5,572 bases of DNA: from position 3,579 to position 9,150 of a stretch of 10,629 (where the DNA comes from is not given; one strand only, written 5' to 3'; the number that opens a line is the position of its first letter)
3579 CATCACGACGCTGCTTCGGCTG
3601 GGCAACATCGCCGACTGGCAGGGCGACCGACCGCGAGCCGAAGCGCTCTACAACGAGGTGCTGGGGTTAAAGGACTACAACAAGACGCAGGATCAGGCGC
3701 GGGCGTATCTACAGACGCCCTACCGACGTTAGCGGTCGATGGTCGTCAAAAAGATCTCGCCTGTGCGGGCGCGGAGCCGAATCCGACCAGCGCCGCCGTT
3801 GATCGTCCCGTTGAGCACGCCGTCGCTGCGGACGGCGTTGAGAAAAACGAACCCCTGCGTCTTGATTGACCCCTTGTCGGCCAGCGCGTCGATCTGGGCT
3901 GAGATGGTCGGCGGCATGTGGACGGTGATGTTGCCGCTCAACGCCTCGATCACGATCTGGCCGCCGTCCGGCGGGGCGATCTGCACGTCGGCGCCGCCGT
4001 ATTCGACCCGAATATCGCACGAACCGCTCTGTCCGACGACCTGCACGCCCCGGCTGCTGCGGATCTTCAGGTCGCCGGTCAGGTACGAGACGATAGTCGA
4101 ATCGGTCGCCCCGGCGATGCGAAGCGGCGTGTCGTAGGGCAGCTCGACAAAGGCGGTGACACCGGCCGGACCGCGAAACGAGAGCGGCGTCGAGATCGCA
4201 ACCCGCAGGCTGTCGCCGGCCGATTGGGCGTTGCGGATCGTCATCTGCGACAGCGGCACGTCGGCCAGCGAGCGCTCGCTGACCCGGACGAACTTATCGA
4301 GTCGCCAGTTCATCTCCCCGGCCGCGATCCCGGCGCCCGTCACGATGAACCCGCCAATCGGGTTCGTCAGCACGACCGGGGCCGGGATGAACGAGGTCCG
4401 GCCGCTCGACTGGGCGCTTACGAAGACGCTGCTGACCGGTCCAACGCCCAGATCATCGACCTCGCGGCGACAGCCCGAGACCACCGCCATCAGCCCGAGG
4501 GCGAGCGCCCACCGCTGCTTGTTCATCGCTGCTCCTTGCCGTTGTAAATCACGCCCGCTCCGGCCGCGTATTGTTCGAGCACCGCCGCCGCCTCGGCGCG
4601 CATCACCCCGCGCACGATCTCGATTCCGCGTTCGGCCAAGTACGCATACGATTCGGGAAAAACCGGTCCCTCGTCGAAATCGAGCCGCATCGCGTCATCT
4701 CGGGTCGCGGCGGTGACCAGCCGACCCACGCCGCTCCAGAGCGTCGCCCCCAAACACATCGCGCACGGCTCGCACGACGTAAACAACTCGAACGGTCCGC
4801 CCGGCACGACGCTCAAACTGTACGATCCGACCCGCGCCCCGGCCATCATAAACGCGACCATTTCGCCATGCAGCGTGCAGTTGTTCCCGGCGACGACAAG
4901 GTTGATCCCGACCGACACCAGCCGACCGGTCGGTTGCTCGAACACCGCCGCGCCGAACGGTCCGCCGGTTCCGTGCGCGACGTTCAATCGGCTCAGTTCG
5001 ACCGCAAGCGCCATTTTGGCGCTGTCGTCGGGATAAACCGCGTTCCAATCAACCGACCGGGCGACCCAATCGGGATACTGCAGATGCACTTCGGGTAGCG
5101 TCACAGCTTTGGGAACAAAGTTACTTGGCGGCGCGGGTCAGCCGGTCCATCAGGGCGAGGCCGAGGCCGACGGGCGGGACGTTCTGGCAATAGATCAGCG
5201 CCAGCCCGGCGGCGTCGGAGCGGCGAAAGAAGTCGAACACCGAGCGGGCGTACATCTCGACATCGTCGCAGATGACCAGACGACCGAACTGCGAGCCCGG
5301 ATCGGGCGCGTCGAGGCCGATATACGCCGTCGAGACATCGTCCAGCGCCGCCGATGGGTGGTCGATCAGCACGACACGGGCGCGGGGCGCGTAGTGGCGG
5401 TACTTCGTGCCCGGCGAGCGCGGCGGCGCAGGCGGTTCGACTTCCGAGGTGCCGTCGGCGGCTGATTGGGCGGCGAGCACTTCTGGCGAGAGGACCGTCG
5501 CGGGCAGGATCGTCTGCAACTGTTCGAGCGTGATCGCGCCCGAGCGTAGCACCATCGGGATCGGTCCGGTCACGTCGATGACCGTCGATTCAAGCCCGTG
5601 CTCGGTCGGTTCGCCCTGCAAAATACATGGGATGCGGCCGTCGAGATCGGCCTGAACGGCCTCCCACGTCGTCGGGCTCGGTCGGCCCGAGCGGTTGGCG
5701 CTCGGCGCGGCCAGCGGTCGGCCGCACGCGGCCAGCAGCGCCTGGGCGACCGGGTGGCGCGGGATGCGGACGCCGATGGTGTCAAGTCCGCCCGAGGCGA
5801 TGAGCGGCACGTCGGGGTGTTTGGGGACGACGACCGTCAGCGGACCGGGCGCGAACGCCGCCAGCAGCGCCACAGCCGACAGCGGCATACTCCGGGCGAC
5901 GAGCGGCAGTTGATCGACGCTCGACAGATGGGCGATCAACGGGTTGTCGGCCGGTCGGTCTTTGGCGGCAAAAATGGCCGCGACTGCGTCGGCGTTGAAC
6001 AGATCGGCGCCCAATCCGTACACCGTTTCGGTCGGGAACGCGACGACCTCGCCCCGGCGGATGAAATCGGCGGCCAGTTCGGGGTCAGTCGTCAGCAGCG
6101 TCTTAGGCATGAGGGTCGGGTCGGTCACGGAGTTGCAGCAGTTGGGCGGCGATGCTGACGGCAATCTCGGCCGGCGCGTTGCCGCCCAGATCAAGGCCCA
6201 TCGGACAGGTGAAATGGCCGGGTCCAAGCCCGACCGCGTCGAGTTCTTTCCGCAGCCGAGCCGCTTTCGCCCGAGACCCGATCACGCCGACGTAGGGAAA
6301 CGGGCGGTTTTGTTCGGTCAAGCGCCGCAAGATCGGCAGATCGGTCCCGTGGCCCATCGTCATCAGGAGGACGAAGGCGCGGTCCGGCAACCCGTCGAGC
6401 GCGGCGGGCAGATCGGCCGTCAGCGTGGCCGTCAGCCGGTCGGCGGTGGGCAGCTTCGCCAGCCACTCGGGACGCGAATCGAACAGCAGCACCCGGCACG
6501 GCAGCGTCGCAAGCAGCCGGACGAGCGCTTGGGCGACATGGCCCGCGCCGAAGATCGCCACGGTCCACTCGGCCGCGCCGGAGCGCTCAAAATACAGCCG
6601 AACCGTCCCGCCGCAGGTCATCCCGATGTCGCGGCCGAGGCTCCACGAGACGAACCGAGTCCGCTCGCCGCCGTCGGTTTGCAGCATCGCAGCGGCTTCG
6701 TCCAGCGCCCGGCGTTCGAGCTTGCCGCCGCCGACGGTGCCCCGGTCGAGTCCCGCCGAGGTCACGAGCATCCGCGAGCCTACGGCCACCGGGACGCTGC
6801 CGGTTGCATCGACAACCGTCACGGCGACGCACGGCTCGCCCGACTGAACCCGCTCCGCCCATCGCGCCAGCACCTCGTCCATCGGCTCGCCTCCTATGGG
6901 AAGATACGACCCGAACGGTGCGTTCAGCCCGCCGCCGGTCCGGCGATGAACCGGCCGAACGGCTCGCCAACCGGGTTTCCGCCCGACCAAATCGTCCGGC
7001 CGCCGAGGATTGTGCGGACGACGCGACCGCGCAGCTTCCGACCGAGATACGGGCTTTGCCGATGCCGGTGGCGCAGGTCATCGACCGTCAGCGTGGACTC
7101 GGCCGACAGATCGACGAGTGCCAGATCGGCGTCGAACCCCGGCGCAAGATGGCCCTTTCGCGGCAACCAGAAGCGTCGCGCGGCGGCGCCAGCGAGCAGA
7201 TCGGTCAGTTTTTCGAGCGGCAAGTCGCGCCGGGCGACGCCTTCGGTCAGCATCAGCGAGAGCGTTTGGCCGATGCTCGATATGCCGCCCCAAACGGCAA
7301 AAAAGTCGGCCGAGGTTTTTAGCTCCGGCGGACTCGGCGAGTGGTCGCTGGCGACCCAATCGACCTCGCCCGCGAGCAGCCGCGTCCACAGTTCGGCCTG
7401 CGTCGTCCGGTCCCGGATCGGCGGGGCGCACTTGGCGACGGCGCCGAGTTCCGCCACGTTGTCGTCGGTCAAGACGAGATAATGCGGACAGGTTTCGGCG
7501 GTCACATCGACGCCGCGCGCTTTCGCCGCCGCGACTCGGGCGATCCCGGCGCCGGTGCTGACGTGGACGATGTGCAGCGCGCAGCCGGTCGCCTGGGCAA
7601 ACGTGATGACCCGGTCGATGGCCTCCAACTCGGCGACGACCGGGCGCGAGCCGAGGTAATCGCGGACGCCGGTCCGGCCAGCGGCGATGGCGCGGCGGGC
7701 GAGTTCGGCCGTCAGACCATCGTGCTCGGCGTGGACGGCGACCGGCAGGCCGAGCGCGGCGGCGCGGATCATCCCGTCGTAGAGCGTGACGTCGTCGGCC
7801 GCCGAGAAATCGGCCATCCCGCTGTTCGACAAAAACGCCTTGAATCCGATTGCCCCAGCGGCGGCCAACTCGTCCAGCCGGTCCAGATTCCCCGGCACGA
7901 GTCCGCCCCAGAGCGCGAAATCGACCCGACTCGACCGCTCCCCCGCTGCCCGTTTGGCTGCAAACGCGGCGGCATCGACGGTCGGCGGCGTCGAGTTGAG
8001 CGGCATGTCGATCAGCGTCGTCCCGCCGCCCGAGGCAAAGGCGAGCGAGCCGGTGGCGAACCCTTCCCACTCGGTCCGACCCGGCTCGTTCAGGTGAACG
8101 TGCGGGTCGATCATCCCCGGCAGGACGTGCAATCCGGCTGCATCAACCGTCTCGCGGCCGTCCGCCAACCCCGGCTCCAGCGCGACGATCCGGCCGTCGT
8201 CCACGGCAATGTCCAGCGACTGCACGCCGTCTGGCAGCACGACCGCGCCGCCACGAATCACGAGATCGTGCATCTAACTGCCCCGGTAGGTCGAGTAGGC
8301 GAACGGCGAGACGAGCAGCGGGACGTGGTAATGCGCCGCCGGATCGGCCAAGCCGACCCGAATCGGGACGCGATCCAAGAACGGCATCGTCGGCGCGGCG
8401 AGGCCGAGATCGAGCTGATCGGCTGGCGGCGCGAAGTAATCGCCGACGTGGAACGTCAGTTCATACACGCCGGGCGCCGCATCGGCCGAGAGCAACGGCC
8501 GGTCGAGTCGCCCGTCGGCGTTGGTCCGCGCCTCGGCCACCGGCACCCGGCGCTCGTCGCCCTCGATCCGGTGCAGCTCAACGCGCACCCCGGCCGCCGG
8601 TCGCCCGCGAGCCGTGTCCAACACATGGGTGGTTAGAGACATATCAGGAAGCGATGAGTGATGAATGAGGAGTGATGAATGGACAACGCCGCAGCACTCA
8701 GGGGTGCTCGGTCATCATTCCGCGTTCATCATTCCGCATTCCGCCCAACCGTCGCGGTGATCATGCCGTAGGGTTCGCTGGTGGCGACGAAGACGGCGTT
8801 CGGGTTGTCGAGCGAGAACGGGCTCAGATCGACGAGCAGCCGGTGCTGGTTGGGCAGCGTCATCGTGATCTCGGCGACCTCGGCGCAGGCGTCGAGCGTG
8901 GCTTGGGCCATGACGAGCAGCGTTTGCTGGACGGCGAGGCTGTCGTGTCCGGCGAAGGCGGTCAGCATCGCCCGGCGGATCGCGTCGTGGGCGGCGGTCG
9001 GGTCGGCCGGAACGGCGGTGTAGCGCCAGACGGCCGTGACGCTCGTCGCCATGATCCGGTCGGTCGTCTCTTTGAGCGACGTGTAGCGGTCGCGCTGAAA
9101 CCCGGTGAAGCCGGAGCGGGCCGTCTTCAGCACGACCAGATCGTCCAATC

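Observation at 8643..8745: Repeat-structured 86-nt island inside an otherwise gapless operon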

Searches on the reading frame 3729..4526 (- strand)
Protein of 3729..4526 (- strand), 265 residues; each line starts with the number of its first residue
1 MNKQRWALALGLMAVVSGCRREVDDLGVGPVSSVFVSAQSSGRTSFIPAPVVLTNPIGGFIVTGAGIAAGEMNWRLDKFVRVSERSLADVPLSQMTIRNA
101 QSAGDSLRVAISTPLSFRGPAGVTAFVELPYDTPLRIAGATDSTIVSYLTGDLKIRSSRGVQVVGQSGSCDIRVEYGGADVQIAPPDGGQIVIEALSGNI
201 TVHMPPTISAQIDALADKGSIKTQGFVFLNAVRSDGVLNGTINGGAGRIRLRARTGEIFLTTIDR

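Call 10: search_protein_families(library=pfam, proteins=[window:3729-4526:-])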
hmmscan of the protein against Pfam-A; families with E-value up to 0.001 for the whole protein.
window:3729-4526:- (265 aa): 0 families

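Call 28: search_protein_families(library=ncbifam, proteins=[window:3729-4526:-], max_evalue=0.001)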
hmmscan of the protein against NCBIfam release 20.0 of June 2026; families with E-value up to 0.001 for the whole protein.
window:3729-4526:- (265 aa): 1 family
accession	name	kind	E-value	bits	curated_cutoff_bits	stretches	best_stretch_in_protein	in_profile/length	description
NF049997.1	LiaG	equivalog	6e-05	22.4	285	1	152-258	181-284/286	LiaG family protein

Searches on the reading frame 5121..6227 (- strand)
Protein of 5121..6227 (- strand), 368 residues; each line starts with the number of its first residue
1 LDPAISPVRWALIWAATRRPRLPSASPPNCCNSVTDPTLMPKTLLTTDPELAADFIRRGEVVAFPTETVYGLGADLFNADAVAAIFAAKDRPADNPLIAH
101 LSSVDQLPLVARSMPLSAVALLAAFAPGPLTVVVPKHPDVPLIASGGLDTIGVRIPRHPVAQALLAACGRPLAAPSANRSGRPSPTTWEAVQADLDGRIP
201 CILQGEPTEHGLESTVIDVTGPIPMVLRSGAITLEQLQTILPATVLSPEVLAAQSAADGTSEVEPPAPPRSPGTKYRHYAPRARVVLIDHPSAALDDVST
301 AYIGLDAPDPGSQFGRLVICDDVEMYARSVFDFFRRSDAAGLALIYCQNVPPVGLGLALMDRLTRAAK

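Call 10: search_protein_families(library=pfam, proteins=[window:5121-6227:-])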
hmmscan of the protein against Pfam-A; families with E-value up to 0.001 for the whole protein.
window:5121-6227:- (368 aa): 2 families
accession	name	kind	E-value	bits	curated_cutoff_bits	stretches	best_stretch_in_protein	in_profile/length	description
PF01300.24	Sua5_yciO_yrdC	-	1.9e-56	190.8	25.1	1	55-230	2-178/178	Telomere recombination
PF03481.19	Sua5_C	-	1e-21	78.4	22.9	1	232-367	1-135/136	Threonylcarbamoyl-AMP synthase, C-terminal domain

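Call 28: search_protein_families(library=ncbifam, proteins=[window:5121-6110:-], max_evalue=0.001)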
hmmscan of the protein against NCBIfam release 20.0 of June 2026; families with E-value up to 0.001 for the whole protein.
window:5121-6110:- (329 aa): 3 families
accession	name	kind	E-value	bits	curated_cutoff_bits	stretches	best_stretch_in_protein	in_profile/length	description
TIGR00057.1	TIGR00057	equivalog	3.3e-57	193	123.2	1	13-201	14-200/202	L-threonylcarbamoyladenylate synthase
NF007919.1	PRK10634.1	equivalog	1.4e-26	93.1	175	1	16-180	4-169/176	L-threonylcarbamoyladenylate synthase type 1 TsaC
TIGR00143.1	hypF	equivalog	1.6e-06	26.6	466.1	1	13-145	197-327/741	carbamoyltransferase HypF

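Call 29: find_homologous_proteins(query=window:5121-6110:-, max_evalue=1e-30)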
Query window:5121-6110:- (329 aa): 7997 proteins with E <= 1e-30 among 8000 candidates; the best 120 are listed.
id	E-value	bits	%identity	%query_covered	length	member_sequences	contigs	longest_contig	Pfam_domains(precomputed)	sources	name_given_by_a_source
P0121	1.0e-209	713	100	100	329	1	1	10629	PF01300.25,PF03481.20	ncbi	-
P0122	1.1e-119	417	63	99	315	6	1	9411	PF01300.25,PF03481.20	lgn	-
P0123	1.5e-118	414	62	99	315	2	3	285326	PF01300.25,PF03481.20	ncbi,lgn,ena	-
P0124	4.4e-116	406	60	99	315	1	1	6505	PF01300.25,PF03481.20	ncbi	-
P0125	6.5e-116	405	62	99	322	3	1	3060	PF01300.25,PF03481.20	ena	-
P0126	6.8e-116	405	62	99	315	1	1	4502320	PF01300.25,PF03481.20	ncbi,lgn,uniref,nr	ncbi:threonylcarbamoyl-AMP synthase [Rhodocaloribacter litoris]|uniref:L-threonylcarbamoyladenylate 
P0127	1.5e-115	404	61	99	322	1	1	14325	PF01300.25,PF03481.20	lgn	-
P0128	2.8e-115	403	62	99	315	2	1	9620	PF01300.25,PF03481.20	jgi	-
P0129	3.6e-115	403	61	99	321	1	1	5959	PF01300.25,PF03481.20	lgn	-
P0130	4.2e-115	402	60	99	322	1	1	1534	PF01300.25,PF03481.20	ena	-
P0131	6.2e-115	402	60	99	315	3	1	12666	PF01300.25,PF03481.20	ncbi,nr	ncbi:MAG: L-threonylcarbamoyladenylate synthase [Rhodothermales bacterium]|nr:L-threonylcarbamoylade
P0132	1.2e-114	401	61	99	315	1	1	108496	PF01300.25,PF03481.20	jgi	jgi:L-threonylcarbamoyladenylate synthase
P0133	1.3e-114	401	61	98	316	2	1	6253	PF01300.25,PF03481.20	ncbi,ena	-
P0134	2.0e-114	400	61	99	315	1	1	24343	PF01300.25,PF03481.20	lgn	-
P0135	2.5e-114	400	60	99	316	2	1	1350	PF01300.25,PF03481.20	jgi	-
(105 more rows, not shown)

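Call 46: find_encoding_contigs(protein=P0123, flank=10000, max_places=2)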
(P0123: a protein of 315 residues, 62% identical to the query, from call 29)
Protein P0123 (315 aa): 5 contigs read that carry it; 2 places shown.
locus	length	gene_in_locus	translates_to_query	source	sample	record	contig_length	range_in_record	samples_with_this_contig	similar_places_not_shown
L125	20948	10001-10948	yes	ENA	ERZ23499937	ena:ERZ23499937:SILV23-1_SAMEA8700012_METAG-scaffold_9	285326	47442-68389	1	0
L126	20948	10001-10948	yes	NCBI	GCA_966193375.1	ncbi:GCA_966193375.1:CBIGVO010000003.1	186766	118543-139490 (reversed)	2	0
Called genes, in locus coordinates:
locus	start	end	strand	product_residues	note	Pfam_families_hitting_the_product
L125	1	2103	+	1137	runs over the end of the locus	-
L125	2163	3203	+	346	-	PF03687:UPF0164 (faint), PF19572:PorV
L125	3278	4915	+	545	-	PF01510:Amidase_2, PF18962:Por_Secre_tail (weak)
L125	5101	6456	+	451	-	PF08486:SpoIID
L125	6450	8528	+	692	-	PF07715:Plug, PF00593:TonB_dep_Rec_b-barrel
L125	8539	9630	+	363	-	PF00873:ACR_tran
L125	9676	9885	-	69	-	PF07311:Dodecin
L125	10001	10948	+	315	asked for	PF01300:Sua5_yciO_yrdC, PF03481:Sua5_C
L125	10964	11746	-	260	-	PF01569:PAP2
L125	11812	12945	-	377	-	PF00890:FAD_binding_2, PF01134:GIDA, PF01266:DAO, PF01494:FAD_binding_3, PF05834:Lycopene_cycl (faint), PF07992:Pyr_redox_2 (weak), PF12831:FAD_oxidored, PF13450:NAD_binding_8 (weak)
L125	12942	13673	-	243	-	-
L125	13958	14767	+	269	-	PF08211:dCMP_cyt_deam_2, PF00383:dCMP_cyt_deam_1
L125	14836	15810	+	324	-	PF01699:Na_Ca_ex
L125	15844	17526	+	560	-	PF00082:Peptidase_S8, PF18962:Por_Secre_tail (weak)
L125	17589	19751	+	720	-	-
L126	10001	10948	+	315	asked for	PF01300:Sua5_yciO_yrdC, PF03481:Sua5_C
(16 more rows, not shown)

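Call 47: find_encoding_contigs(protein=P0126, flank=10000, max_places=1)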
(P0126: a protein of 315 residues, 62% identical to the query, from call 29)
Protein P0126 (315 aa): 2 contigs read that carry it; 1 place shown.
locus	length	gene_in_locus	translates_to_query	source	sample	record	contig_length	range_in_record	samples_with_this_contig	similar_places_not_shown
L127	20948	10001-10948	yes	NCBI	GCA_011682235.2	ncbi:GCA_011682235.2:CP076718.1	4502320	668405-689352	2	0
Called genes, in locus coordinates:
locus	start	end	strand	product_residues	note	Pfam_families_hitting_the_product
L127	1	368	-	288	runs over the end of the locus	PF13489:Methyltransf_23, PF13847:Methyltransf_31 (faint), PF08241:Methyltransf_11, PF08242:Methyltransf_12, PF13649:Methyltransf_25 (weak)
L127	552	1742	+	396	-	PF13439:Glyco_transf_4, PF13579:Glyco_trans_4_4, PF00534:Glycos_transf_1, PF13692:Glyco_trans_1_4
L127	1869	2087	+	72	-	-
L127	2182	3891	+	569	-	PF18939:DUF5686, PF01103:Omp85 (faint)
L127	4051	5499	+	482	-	PF08486:SpoIID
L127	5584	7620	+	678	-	PF07715:Plug, PF00593:TonB_dep_Rec_b-barrel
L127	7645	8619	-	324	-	PF01112:Asparaginase_2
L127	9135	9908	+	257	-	PF14451:Ub-Mut7C, PF01927:Mut7-C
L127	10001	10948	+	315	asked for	PF01300:Sua5_yciO_yrdC, PF03481:Sua5_C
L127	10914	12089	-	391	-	PF00890:FAD_binding_2 (weak), PF01266:DAO (weak), PF01494:FAD_binding_3, PF04820:Trp_halogenase (faint), PF12831:FAD_oxidored (weak), PF13450:NAD_binding_8 (weak)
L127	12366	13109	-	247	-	PF13649:Methyltransf_25, PF08241:Methyltransf_11, PF08242:Methyltransf_12 (weak)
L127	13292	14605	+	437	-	PF07719:TPR_2 (faint), PF13176:TPR_7 (faint), PF13181:TPR_8 (faint), PF13424:TPR_12 (faint), PF13428:TPR_14 (faint), PF13432:TPR_16 (faint), PF25063:ARM_TT21_C (faint), PF14559:TPR_19 (weak), +4 more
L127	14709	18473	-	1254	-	PF13229:Beta_helix, PF07705:CARDB, PF18962:Por_Secre_tail (faint), PF01551:Peptidase_M23, PF08239:SH3_3 (faint)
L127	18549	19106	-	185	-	PF13240:Zn_Ribbon_1 (weak), PF24460:DUF7575 (weak), PF06271:RDD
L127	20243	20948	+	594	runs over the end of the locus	PF17963:Big_9, PF17803:Cadherin_4, PF17892:Cadherin_5, PF17963:Big_9, PF03781:FGE-sulfatase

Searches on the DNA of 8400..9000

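Call 9: search_rna_families(source=window, threshold=evalue, max_evalue=10, start=8400, end=9000)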
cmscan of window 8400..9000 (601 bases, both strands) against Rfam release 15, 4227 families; matches with E-value up to 10: 11.
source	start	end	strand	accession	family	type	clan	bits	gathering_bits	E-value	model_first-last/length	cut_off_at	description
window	8650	8695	+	RF01145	sR14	Gene; snRNA; snoRNA; CD-box;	-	17.8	38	0.022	1-54/54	no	Small nucleolar RNA sR14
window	8689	8737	-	RF01126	sR41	Gene; snRNA; snoRNA; CD-box;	-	17.4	54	0.1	1-53/53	no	Small nucleolar RNA sR41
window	8650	8695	+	RF01129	sR44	Gene; snRNA; snoRNA; CD-box;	-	16.3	45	0.16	1-55/55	no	Small nucleolar RNA sR44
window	8657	8737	-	RF00137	SNORD83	Gene; snRNA; snoRNA; CD-box;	-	15.8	35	5.3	1-78/78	no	Small nucleolar RNA SNORD83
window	8645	8743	+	RF04113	MIR1523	Gene; miRNA;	-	15.5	96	6.1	1-92/92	no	MIR1523 microRNA precursor family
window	8696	8736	-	RF01133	sR3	Gene; snRNA; snoRNA; CD-box;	-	15.4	41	0.16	1-55/55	no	Small nucleolar RNA sR3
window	8660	8733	+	RF01831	THF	Cis-reg; riboswitch;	-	15.4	36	3.7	1-99/99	no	THF (Tetrahydrofolate) riboswitch aptamer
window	8696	8736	-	RF01139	sR2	Gene; snRNA; snoRNA; CD-box;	-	13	42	2.6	1-57/57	no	Small nucleolar RNA sR2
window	8650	8695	+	RF01152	sR1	Gene; snRNA; snoRNA; CD-box;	-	11.7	45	1.9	1-57/57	no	Small nucleolar RNA sR1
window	8654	8702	+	RF01139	sR2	Gene; snRNA; snoRNA; CD-box;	-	10.9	42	9.6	1-57/57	no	Small nucleolar RNA sR2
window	8654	8702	+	RF01133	sR3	Gene; snRNA; snoRNA; CD-box;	-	10.7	41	3.9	1-55/55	no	Small nucleolar RNA sR3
